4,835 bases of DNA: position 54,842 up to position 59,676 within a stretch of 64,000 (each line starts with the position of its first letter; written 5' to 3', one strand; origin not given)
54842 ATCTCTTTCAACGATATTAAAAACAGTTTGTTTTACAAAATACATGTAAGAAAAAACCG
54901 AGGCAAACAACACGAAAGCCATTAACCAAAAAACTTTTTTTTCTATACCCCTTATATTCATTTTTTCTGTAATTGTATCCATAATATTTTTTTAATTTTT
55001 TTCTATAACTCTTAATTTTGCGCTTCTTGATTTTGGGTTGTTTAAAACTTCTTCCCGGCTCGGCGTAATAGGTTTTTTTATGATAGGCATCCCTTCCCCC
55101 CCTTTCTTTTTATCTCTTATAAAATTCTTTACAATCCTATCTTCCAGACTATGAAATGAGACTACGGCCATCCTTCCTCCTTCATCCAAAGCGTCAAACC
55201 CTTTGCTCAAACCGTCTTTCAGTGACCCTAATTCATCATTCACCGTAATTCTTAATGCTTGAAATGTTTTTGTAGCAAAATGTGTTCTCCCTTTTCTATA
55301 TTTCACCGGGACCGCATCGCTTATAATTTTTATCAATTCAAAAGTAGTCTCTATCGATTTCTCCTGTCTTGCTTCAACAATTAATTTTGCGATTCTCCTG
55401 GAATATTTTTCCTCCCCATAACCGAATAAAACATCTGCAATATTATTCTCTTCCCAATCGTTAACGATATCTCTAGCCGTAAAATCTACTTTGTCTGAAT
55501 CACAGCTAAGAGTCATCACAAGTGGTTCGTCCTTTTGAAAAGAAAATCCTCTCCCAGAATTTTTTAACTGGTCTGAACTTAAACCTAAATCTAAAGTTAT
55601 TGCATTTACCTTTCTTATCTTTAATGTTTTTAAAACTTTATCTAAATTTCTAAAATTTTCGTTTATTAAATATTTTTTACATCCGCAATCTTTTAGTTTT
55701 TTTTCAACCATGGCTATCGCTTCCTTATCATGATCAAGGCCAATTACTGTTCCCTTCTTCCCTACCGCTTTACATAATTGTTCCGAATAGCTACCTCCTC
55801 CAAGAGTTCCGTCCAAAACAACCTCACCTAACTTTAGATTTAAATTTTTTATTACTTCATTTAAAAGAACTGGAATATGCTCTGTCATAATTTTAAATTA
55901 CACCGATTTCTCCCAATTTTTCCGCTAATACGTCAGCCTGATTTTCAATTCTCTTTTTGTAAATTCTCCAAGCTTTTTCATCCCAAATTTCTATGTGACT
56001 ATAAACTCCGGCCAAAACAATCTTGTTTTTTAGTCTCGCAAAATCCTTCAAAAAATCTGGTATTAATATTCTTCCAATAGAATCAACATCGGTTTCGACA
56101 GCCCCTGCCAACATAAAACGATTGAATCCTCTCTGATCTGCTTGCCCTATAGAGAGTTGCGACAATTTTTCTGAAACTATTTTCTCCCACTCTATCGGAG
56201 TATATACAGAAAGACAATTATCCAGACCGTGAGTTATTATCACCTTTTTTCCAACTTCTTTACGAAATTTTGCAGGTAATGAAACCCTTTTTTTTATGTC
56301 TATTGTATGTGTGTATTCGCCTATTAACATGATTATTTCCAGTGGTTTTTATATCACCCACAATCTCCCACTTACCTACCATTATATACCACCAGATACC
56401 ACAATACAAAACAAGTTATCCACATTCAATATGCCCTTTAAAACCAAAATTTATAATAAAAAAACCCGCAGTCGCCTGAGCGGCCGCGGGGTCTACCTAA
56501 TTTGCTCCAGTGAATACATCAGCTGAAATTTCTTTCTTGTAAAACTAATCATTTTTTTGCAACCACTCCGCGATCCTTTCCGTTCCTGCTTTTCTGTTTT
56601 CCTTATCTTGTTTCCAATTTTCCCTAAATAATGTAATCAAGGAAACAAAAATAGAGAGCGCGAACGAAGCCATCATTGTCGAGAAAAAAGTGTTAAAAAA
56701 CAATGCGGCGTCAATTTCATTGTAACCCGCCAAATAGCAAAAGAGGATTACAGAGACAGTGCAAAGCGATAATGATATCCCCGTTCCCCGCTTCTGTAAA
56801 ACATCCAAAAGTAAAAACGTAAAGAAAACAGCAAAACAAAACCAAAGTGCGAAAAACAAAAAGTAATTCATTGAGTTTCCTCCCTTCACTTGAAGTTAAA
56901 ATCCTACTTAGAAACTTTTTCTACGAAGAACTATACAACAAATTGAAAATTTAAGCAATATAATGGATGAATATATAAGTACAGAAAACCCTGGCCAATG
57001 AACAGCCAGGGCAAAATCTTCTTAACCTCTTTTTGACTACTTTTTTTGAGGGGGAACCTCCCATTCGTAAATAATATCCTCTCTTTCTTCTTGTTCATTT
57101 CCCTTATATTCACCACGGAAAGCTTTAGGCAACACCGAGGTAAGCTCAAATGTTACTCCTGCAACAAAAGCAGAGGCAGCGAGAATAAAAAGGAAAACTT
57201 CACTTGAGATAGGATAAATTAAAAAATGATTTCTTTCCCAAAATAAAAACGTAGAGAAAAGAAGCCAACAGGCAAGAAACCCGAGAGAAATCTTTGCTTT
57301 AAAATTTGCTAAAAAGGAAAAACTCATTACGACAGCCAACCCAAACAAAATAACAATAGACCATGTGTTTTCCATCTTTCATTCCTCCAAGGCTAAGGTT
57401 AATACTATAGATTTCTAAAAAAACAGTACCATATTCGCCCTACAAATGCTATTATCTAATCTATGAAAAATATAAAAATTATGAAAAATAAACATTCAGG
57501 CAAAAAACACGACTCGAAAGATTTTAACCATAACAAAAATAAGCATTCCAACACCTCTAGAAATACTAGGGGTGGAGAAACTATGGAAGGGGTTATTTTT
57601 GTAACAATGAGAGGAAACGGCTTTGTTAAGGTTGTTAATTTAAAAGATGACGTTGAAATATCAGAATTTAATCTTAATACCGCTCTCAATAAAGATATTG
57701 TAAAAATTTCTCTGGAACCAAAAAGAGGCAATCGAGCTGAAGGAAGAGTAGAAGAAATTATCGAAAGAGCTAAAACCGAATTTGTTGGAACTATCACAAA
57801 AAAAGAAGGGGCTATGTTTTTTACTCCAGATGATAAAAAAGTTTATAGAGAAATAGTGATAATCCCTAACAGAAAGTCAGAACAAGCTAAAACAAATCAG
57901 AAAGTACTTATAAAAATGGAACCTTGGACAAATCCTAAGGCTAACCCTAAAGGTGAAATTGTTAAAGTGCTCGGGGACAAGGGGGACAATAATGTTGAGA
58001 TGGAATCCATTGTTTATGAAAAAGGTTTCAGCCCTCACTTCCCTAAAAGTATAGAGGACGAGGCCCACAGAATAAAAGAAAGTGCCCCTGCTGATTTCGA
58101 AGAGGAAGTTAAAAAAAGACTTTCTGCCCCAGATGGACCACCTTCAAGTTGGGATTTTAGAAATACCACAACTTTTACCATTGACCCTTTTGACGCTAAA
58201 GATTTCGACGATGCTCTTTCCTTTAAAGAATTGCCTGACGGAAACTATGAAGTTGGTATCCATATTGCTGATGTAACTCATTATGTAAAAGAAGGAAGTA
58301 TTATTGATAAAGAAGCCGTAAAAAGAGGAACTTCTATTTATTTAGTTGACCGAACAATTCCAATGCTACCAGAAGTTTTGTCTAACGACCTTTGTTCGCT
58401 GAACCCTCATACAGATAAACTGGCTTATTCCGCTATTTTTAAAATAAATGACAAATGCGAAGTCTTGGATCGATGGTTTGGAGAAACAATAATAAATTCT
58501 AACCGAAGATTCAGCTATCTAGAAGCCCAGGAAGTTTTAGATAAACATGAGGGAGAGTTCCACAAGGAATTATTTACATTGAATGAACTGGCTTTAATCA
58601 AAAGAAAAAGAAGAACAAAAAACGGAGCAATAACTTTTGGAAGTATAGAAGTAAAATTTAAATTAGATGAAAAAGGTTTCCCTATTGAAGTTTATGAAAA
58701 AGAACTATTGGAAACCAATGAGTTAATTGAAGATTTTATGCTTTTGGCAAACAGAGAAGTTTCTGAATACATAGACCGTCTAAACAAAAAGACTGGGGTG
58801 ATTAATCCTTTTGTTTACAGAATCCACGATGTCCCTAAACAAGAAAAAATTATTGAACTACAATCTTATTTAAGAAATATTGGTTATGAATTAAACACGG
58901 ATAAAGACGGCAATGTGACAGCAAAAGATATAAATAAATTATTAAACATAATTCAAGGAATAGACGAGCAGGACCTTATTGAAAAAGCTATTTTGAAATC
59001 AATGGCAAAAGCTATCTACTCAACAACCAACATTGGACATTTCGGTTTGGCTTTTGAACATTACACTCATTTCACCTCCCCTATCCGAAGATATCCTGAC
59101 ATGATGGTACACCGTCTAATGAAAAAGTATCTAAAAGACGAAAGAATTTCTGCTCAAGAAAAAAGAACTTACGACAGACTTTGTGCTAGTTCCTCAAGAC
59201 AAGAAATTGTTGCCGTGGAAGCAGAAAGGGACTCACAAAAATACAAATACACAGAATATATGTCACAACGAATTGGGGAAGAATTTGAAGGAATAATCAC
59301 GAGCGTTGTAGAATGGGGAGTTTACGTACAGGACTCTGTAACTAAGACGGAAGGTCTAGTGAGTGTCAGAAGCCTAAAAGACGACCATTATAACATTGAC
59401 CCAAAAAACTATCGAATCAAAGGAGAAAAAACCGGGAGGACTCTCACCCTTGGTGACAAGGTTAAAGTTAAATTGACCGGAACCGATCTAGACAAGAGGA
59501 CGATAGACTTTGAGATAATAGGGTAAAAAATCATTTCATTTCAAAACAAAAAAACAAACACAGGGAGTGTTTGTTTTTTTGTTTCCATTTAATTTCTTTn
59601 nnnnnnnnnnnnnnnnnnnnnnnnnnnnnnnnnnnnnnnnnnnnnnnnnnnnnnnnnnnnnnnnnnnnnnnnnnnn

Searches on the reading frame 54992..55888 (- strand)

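Call 85: search_protein_families(library=pfam, proteins=[window:54992-55888:-], max_evalue=0.001)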
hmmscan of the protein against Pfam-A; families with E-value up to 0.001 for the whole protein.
window:54992-55888:- (298 aa): 4 families
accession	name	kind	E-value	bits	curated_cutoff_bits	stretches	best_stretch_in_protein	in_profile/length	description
PF01795.25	Methyltransf_5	-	9.8e-96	321.3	27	1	2-297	2-308/309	MraW methylase family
PF08704.16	GCD14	-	8.4e-05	22.8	26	1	12-154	32-173/247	tRNA methyltransferase complex GCD14 subunit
PF13649.12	Methyltransf_25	-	0.00016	22.7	27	1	24-83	1-59/97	Methyltransferase domain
PF01209.24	Ubie_methyltran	-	0.00026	20.9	20.1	1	12-72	39-99/233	ubiE/COQ5 methyltransferase family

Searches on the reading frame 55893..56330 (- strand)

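Call 85: search_protein_families(library=pfam, proteins=[window:55893-56330:-], max_evalue=0.001)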
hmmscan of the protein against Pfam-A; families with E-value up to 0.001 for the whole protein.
window:55893-56330:- (145 aa): 1 family
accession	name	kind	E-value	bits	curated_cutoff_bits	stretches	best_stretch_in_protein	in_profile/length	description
PF02381.23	MraZ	-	1e-31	109.1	23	2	1-71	1-71/72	MraZ protein, putative antitoxin-like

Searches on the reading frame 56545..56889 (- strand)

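Call 85: search_protein_families(library=pfam, proteins=[window:56545-56889:-], max_evalue=0.001)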
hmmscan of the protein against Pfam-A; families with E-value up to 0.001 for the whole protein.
window:56545-56889:- (114 aa): 1 family
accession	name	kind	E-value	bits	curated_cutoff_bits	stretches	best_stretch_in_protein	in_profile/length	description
PF04632.18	FUSC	-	4.6e-05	22.7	30.9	1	12-94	426-507/660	Fusaric acid resistance protein family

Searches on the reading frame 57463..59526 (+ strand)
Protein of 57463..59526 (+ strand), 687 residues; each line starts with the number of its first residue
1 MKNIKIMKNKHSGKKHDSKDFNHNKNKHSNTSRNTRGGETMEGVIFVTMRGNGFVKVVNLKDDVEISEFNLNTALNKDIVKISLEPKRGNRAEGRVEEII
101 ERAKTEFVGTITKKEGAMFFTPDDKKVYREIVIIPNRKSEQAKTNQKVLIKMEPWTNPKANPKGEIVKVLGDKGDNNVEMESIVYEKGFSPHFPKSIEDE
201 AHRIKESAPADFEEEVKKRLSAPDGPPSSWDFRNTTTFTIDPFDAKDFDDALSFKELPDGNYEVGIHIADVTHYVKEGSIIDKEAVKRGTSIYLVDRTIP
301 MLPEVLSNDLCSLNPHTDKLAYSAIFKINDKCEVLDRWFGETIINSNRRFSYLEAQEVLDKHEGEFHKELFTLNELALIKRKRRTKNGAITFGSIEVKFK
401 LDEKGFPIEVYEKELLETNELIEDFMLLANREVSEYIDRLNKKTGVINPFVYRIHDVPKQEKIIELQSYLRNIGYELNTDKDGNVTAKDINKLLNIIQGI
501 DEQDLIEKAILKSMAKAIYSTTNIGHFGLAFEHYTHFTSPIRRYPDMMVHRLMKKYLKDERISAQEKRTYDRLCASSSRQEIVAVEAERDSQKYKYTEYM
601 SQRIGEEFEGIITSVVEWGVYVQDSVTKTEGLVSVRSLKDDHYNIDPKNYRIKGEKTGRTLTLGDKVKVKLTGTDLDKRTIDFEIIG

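Call 85: search_protein_families(library=pfam, proteins=[window:57463-59526:+], max_evalue=0.001)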
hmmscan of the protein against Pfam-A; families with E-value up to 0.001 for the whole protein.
window:57463-59526:+ (687 aa): 6 families
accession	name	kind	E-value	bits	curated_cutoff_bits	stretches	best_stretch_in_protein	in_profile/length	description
PF00773.25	RNB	-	9.2e-106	354.2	29.3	1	231-558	3-325/326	RNB domain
PF17876.7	CSD2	-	1.2e-21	76.9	26.2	1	119-194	1-74/74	Cold shock domain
PF00575.29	S1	-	1.2e-10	42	22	1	603-685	3-73/74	S1 RNA binding domain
PF17849.7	OB_Dis3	-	1.8e-09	38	22.8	1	118-187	2-76/77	Dis3-like cold-shock domain 2 (CSD2)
PF08206.17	OB_RNB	-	2.6e-07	30.7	24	1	44-99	2-58/58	Ribonuclease B OB domain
PF18614.7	RNase_II_C_S1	-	4.4e-05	23.7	26.6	1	659-684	32-57/59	RNase II-type exonuclease C-terminal S1 domain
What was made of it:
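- An RNB-domain exonuclease gene is at 57463-59526 (call 85).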
